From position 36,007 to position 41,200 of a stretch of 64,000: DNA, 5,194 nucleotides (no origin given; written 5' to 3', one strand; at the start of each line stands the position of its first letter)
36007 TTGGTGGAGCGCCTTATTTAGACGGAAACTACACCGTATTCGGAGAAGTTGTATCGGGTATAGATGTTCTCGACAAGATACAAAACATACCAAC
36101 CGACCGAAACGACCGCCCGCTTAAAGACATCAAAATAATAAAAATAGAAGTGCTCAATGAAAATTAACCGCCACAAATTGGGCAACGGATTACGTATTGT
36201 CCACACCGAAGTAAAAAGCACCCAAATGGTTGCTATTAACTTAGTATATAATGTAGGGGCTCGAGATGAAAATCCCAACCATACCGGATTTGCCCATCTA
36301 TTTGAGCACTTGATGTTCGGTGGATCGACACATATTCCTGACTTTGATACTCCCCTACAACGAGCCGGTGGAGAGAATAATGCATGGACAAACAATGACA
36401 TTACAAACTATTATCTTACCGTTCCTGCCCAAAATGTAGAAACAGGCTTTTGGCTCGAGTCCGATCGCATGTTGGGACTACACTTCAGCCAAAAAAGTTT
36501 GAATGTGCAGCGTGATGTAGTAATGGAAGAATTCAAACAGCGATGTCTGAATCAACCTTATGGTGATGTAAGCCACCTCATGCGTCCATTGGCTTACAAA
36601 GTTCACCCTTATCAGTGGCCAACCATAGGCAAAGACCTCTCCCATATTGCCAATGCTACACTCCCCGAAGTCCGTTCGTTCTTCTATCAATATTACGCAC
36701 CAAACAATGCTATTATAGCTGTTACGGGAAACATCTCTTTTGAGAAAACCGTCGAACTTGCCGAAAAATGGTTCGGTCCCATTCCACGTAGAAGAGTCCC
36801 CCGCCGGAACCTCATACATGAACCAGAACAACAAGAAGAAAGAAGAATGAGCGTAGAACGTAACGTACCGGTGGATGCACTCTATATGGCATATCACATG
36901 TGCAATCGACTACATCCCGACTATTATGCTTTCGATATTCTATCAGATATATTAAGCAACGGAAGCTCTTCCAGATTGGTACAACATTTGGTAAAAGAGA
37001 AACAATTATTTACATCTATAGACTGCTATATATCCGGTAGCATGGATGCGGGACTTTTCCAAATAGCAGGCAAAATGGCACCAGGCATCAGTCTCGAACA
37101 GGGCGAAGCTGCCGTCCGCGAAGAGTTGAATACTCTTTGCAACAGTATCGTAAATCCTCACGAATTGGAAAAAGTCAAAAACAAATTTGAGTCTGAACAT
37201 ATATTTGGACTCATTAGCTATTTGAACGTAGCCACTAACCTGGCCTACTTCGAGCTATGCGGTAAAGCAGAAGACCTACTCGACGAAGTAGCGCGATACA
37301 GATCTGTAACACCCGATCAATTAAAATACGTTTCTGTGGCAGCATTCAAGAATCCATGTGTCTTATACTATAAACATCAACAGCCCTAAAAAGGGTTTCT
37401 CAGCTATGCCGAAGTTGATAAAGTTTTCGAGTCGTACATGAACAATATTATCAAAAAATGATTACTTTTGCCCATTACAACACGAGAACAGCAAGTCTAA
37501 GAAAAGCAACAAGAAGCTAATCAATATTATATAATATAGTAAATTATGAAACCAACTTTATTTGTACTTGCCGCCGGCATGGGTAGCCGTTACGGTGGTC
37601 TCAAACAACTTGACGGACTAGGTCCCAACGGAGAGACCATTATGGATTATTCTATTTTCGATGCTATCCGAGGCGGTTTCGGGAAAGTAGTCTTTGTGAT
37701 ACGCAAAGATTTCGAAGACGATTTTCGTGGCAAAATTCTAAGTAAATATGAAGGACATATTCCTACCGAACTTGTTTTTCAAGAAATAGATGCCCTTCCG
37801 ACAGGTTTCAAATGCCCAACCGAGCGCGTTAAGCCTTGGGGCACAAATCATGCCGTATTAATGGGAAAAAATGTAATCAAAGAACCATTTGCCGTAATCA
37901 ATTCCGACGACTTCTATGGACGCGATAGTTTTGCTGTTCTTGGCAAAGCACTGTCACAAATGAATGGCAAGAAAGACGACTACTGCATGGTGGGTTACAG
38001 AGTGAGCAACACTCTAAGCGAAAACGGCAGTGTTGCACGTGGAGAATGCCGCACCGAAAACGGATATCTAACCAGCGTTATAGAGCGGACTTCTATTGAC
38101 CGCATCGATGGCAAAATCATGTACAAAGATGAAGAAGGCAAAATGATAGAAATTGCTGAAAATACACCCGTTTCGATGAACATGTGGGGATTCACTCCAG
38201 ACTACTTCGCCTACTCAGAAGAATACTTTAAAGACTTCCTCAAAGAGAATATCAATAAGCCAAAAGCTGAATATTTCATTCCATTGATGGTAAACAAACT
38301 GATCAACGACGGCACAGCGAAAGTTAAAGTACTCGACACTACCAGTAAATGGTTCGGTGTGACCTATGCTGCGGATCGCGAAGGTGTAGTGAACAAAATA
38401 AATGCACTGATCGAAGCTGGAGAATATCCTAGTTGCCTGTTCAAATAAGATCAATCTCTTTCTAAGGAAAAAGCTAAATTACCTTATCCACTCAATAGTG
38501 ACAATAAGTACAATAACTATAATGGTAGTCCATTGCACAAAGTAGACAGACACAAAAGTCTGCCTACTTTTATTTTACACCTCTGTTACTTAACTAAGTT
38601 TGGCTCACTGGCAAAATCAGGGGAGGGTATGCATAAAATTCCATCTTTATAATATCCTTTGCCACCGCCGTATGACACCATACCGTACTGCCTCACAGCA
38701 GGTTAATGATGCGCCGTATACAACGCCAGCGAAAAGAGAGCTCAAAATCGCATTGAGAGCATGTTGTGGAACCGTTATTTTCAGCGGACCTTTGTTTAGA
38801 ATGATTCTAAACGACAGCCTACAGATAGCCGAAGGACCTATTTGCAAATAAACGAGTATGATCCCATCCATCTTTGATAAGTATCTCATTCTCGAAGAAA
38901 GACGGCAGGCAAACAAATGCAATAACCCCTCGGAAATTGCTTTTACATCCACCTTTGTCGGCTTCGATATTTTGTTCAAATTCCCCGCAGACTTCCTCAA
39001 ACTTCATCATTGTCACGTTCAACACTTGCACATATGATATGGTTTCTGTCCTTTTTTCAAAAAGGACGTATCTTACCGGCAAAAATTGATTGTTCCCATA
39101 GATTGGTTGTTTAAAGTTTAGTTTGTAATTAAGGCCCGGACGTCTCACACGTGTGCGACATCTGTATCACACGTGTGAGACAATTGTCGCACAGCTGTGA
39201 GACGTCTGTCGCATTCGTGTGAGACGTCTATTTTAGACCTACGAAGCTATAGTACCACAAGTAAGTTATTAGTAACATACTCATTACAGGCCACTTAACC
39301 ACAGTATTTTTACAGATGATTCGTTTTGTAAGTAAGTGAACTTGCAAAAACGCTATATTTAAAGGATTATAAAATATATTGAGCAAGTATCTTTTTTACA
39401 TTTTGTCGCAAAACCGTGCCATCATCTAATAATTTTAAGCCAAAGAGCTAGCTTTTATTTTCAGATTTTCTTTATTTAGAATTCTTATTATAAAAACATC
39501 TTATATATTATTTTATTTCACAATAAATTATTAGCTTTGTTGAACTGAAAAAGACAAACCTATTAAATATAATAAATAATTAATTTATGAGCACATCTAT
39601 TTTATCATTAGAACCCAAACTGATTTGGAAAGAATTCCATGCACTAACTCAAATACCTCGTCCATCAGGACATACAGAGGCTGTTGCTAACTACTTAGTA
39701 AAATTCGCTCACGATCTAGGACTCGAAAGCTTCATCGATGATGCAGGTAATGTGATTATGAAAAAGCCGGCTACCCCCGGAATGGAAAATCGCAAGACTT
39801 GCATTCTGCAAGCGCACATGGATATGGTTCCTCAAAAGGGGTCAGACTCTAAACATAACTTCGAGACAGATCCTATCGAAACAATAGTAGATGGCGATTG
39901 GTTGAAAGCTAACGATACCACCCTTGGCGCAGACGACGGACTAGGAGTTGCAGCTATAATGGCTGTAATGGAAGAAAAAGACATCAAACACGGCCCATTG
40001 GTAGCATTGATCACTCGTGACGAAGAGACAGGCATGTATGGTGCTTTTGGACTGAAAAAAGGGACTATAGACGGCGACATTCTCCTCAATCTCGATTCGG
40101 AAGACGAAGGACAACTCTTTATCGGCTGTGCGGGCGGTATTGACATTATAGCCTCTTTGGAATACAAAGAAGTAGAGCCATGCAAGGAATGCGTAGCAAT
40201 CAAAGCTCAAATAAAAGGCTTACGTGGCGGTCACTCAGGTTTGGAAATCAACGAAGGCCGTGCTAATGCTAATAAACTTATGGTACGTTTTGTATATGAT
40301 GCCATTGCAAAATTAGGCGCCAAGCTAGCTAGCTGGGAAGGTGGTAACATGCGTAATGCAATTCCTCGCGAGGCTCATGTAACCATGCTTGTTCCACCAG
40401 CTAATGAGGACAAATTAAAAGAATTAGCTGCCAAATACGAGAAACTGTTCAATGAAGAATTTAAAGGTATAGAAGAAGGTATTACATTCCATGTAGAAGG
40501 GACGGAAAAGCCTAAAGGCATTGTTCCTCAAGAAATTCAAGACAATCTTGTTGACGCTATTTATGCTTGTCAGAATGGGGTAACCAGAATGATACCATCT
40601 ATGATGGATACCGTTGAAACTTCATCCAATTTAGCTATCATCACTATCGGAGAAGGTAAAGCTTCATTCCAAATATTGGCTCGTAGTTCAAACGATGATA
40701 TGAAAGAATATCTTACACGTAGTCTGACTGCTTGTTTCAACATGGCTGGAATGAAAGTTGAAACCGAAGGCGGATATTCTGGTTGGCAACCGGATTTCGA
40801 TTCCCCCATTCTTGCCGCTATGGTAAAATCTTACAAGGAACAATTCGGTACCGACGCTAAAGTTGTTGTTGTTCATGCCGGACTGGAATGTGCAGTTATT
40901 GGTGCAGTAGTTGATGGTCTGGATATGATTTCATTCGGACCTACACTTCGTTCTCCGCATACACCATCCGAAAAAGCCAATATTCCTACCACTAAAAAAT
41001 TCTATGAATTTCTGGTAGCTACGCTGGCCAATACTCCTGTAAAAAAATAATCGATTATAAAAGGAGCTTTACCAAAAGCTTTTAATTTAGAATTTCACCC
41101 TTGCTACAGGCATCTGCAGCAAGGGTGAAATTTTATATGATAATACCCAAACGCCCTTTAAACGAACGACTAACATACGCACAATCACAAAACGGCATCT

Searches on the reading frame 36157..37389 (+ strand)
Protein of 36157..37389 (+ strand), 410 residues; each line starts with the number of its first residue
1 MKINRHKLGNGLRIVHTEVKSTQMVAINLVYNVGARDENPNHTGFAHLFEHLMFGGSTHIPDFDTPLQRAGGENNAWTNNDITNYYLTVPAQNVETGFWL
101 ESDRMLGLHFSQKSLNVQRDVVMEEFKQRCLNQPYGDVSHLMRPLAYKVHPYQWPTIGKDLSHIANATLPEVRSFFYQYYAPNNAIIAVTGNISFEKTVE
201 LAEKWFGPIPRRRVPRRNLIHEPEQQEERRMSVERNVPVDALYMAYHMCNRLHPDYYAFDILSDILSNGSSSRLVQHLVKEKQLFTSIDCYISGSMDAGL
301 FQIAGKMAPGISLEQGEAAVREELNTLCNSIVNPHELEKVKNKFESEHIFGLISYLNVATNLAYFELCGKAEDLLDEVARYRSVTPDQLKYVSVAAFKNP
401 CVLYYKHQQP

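Call 9: search_protein_families(library=pfam, proteins=[window:36157-37389:+])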
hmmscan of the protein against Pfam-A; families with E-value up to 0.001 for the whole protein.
window:36157-37389:+ (410 aa): 2 families
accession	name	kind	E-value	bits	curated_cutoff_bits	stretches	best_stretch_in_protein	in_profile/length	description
PF05193.26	Peptidase_M16_C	-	4.8e-33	115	23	1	167-343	2-180/181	Peptidase M16 inactive domain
PF00675.25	Peptidase_M16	-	1.6e-16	60.9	22.3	1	17-128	5-118/149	Insulinase (Peptidase family M16)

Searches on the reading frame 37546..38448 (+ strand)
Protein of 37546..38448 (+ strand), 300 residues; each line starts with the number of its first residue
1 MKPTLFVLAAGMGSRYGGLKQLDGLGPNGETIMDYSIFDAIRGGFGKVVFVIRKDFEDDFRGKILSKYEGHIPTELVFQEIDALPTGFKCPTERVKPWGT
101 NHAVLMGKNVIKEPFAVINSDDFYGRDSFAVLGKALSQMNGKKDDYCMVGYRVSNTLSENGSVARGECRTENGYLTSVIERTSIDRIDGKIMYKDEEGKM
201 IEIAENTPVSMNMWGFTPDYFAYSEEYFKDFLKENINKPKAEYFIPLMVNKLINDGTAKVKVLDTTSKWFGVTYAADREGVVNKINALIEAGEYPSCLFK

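Call 9: search_protein_families(library=pfam, proteins=[window:37546-38448:+])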
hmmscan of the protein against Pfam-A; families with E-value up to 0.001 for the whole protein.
window:37546-38448:+ (300 aa): 0 families

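Call 57: find_encoding_contigs(protein=window:37546-38448:+, flank=4000, max_places=8)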
Protein window:37546-38448:+ (300 aa): 2 contigs read that carry it; 2 places shown.
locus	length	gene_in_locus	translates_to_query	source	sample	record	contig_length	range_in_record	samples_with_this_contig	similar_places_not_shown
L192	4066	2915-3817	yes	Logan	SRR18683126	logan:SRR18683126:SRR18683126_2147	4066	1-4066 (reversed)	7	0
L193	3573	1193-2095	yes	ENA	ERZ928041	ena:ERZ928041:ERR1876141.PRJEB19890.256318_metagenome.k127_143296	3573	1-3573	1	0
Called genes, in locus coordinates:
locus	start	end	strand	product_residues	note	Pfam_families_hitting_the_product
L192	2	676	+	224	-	?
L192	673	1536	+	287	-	PF00160:Pro_isomerase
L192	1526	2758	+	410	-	PF00675:Peptidase_M16, PF05193:Peptidase_M16_C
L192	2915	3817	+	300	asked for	-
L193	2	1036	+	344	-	?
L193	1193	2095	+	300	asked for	-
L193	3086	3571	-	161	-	?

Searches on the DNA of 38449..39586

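Call 11: search_rna_families(source=window, start=38449, end=39586, threshold=evalue, max_evalue=10)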
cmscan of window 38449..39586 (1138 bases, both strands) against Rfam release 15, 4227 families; matches with E-value up to 10: 5.
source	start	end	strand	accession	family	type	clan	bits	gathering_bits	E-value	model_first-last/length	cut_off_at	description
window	39145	39201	-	RF03953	mir-5350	Gene; miRNA;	-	27.2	90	0.0058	1-74/74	no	mir-5350 microRNA precursor family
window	38528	38629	-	RF00443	SNORA27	Gene; snRNA; snoRNA; HACA-box;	CL00032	20.4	64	0.66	1-127/127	no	Small nucleolar RNA SNORA27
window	39142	39183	+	RF04127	MIR8007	Gene; miRNA;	-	19.1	195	0.6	1-226/226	no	MIR8007 microRNA precursor family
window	39144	39201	+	RF03852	mir-610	Gene; miRNA;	-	17.8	90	1.3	1-75/75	no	mir-610 microRNA precursor family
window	39515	39546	-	RF00696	mir-203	Gene; miRNA;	-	14.8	65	4.4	27-58/80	no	mir-203 microRNA precursor family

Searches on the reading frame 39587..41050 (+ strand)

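Call 9: search_protein_families(library=pfam, proteins=[window:39587-41050:+])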
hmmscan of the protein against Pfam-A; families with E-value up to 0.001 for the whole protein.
window:39587-41050:+ (487 aa): 2 families
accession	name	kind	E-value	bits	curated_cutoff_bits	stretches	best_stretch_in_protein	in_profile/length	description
PF01546.33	Peptidase_M20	-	7.6e-13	49.3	24.6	1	73-481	1-205/206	Peptidase family M20/M25/M40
PF07687.19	M20_dimer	-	3.6e-11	43.4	21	1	210-293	4-104/107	Peptidase dimerisation domain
